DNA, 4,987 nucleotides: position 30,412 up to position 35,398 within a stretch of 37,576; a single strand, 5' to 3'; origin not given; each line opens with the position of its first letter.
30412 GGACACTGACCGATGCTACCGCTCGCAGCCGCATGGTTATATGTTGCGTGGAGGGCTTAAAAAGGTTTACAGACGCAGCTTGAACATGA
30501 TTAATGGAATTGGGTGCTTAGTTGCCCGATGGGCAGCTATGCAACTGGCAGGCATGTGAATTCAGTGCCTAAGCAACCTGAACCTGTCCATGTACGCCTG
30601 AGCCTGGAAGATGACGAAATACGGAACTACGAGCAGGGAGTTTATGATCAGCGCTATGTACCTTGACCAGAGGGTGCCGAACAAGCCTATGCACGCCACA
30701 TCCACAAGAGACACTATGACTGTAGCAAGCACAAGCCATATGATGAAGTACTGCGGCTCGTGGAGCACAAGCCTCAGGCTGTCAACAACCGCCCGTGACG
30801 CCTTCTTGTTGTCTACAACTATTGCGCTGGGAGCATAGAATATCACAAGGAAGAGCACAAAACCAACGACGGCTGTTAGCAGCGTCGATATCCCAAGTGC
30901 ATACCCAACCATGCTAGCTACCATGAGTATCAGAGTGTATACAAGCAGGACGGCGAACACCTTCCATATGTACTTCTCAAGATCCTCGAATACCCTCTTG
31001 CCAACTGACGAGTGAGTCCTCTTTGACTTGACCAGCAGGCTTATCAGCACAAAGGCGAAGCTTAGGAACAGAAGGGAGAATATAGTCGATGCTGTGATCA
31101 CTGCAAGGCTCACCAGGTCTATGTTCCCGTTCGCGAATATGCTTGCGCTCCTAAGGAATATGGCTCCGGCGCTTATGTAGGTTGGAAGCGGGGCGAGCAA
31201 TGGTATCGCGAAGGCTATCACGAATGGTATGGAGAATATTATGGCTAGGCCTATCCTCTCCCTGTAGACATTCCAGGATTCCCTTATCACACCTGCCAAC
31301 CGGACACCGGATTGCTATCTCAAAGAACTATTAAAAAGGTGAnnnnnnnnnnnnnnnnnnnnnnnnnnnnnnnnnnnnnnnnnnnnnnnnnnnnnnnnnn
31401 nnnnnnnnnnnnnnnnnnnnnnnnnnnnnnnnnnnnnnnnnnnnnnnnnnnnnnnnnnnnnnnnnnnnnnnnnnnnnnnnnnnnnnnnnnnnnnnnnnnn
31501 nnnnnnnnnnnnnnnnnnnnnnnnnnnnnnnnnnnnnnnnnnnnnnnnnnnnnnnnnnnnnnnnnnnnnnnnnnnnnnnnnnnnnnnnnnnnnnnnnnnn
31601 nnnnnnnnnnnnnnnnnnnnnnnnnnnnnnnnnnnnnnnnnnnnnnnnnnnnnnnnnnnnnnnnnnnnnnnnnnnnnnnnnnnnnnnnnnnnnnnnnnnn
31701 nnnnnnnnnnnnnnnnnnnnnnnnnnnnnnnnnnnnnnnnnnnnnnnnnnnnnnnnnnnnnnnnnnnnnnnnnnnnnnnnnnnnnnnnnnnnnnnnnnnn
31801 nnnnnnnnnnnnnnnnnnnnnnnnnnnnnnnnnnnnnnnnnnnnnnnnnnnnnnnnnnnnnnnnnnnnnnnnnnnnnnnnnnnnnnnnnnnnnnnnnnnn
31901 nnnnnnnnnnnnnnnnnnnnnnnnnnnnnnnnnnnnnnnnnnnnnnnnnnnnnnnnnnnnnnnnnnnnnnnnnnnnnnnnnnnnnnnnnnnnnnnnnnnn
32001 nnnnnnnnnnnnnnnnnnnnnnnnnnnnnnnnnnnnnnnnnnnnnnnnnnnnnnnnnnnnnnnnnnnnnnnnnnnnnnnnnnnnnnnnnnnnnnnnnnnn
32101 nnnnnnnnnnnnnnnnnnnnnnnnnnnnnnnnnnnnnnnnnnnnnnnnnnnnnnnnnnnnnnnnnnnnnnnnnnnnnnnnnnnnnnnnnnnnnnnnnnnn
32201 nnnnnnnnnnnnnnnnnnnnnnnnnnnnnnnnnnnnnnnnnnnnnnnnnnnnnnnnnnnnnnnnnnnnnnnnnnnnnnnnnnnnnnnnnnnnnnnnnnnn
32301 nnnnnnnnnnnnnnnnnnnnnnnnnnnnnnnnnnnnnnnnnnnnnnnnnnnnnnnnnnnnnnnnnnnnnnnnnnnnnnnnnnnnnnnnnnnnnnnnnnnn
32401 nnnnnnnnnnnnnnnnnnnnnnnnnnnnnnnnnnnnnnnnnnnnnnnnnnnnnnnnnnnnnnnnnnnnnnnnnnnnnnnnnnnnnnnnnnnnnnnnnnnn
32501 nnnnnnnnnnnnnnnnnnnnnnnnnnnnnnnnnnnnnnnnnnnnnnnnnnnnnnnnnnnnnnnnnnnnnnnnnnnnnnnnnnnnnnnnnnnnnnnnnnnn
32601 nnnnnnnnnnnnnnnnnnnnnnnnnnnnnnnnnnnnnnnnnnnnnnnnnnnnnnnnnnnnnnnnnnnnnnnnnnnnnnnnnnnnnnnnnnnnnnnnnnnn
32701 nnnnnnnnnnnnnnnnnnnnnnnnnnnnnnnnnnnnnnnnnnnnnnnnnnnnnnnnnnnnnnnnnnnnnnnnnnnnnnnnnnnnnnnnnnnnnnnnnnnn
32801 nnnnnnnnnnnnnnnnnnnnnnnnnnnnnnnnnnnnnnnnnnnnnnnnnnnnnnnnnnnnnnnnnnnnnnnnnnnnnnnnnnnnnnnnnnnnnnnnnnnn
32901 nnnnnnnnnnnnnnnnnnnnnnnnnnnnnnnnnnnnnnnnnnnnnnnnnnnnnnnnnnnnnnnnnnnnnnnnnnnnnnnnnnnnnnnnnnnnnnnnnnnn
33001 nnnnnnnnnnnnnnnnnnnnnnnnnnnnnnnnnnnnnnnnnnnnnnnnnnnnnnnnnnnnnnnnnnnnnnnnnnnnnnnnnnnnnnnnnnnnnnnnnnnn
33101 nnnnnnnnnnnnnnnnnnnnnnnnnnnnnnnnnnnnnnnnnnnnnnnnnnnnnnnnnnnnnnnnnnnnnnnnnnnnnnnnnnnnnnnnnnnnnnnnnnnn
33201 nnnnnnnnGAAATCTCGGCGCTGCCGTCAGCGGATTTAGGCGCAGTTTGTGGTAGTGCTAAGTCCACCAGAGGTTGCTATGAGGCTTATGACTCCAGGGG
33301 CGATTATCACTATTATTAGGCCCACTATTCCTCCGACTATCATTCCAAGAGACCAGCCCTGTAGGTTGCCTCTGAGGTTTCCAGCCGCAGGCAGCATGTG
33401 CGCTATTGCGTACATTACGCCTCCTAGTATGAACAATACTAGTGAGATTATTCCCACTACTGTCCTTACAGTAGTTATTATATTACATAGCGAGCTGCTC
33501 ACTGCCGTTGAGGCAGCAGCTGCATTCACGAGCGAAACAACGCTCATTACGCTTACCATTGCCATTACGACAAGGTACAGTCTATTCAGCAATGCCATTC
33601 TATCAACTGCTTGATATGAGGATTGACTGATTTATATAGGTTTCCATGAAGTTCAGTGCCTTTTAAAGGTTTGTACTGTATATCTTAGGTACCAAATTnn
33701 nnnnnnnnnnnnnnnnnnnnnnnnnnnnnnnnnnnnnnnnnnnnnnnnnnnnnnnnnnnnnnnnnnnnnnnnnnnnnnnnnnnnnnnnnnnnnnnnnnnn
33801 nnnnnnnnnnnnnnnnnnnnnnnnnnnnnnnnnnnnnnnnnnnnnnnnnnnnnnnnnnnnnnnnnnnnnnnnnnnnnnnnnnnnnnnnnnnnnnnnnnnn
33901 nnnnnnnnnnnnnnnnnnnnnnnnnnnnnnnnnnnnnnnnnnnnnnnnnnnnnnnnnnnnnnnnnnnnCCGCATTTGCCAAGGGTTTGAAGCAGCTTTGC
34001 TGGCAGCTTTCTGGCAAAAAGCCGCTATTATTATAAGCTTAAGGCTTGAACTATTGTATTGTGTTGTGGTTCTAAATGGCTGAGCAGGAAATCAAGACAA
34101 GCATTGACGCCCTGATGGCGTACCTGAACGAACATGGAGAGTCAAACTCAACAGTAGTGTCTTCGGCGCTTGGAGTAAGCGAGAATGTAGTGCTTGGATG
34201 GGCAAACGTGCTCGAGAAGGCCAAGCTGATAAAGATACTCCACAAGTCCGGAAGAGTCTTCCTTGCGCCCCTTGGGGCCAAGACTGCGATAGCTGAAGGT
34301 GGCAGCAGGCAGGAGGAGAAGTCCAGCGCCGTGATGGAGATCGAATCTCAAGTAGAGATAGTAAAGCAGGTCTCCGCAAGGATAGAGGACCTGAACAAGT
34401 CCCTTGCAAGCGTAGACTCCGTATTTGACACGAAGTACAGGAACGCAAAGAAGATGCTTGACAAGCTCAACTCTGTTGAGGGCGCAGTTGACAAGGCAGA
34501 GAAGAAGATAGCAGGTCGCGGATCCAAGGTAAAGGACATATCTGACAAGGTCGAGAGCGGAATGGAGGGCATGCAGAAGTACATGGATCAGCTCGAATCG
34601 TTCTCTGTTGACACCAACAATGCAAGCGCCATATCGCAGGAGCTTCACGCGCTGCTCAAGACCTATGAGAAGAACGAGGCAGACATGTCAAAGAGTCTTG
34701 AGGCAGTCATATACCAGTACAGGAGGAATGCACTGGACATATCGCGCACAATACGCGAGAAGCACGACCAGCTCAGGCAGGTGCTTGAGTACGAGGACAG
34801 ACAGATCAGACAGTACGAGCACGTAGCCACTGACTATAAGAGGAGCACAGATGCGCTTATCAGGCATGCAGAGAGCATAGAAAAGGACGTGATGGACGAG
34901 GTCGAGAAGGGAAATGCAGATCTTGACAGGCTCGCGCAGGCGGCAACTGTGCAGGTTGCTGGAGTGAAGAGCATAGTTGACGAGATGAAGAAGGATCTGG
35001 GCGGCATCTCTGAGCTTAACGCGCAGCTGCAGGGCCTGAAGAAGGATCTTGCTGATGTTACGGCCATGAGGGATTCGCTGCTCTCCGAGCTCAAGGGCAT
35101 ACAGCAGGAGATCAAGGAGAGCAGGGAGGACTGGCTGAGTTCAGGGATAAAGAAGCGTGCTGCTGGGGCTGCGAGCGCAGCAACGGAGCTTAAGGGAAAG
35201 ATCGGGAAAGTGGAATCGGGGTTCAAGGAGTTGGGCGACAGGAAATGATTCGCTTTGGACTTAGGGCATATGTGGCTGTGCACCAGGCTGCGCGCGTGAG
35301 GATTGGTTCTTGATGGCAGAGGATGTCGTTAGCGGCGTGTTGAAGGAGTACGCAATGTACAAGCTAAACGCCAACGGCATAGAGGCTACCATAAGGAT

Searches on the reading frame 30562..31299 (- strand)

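Call 7: search_protein_families(library=pfam, proteins=[window:30562-31299:-], max_evalue=0.01)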
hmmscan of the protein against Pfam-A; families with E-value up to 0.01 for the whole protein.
window:30562-31299:- (245 aa): 1 family
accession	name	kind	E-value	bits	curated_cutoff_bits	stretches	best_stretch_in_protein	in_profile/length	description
PF19261.4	DUF5904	-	0.0029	18.1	25.7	1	68-150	7-91/133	Domain of unknown function (DUF5904)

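Call 25: search_protein_families(library=ncbifam, proteins=[window:30562-31299:-], max_evalue=0.1)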
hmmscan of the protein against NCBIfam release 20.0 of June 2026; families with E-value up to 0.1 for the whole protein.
window:30562-31299:- (245 aa): 0 families

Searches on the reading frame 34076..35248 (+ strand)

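Call 7: search_protein_families(library=pfam, proteins=[window:34076-35248:+], max_evalue=0.01)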
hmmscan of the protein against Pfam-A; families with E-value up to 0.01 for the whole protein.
window:34076-35248:+ (390 aa): 8 families
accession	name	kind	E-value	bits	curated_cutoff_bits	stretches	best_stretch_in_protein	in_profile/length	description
PF04513.17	Baculo_PEP_C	-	1.1e-05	26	38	0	88-176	35-118/140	Baculovirus polyhedron envelope protein, PEP, C terminus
PF13851.11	GAS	-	0.00028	20.8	32.3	1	265-351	41-127/200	Growth-arrest specific micro-tubule binding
PF11348.13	DUF3150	-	0.00074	19.4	24.9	1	173-323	73-225/257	Protein of unknown function (DUF3150)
PF05335.18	DUF745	-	0.0011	19.2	33.3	0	284-375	96-182/183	Protein of unknown function (DUF745)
PF08397.16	IMD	-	0.0023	17.9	26.2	0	223-324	64-163/219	IRSp53/MIM homology domain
PF24611.2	Spectrin_Anc-1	-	0.0042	17.8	33.2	0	271-323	22-74/115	Nuclear anchorage protein 1, spectrin-like repeat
PF06103.16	DUF948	-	0.0044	17.6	37.2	0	96-160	21-85/89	Bacterial protein of unknown function (DUF948)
PF24487.1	NDC80_loop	-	0.0069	16.5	27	0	184-289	79-187/233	Kinetochore protein NDC80 loop region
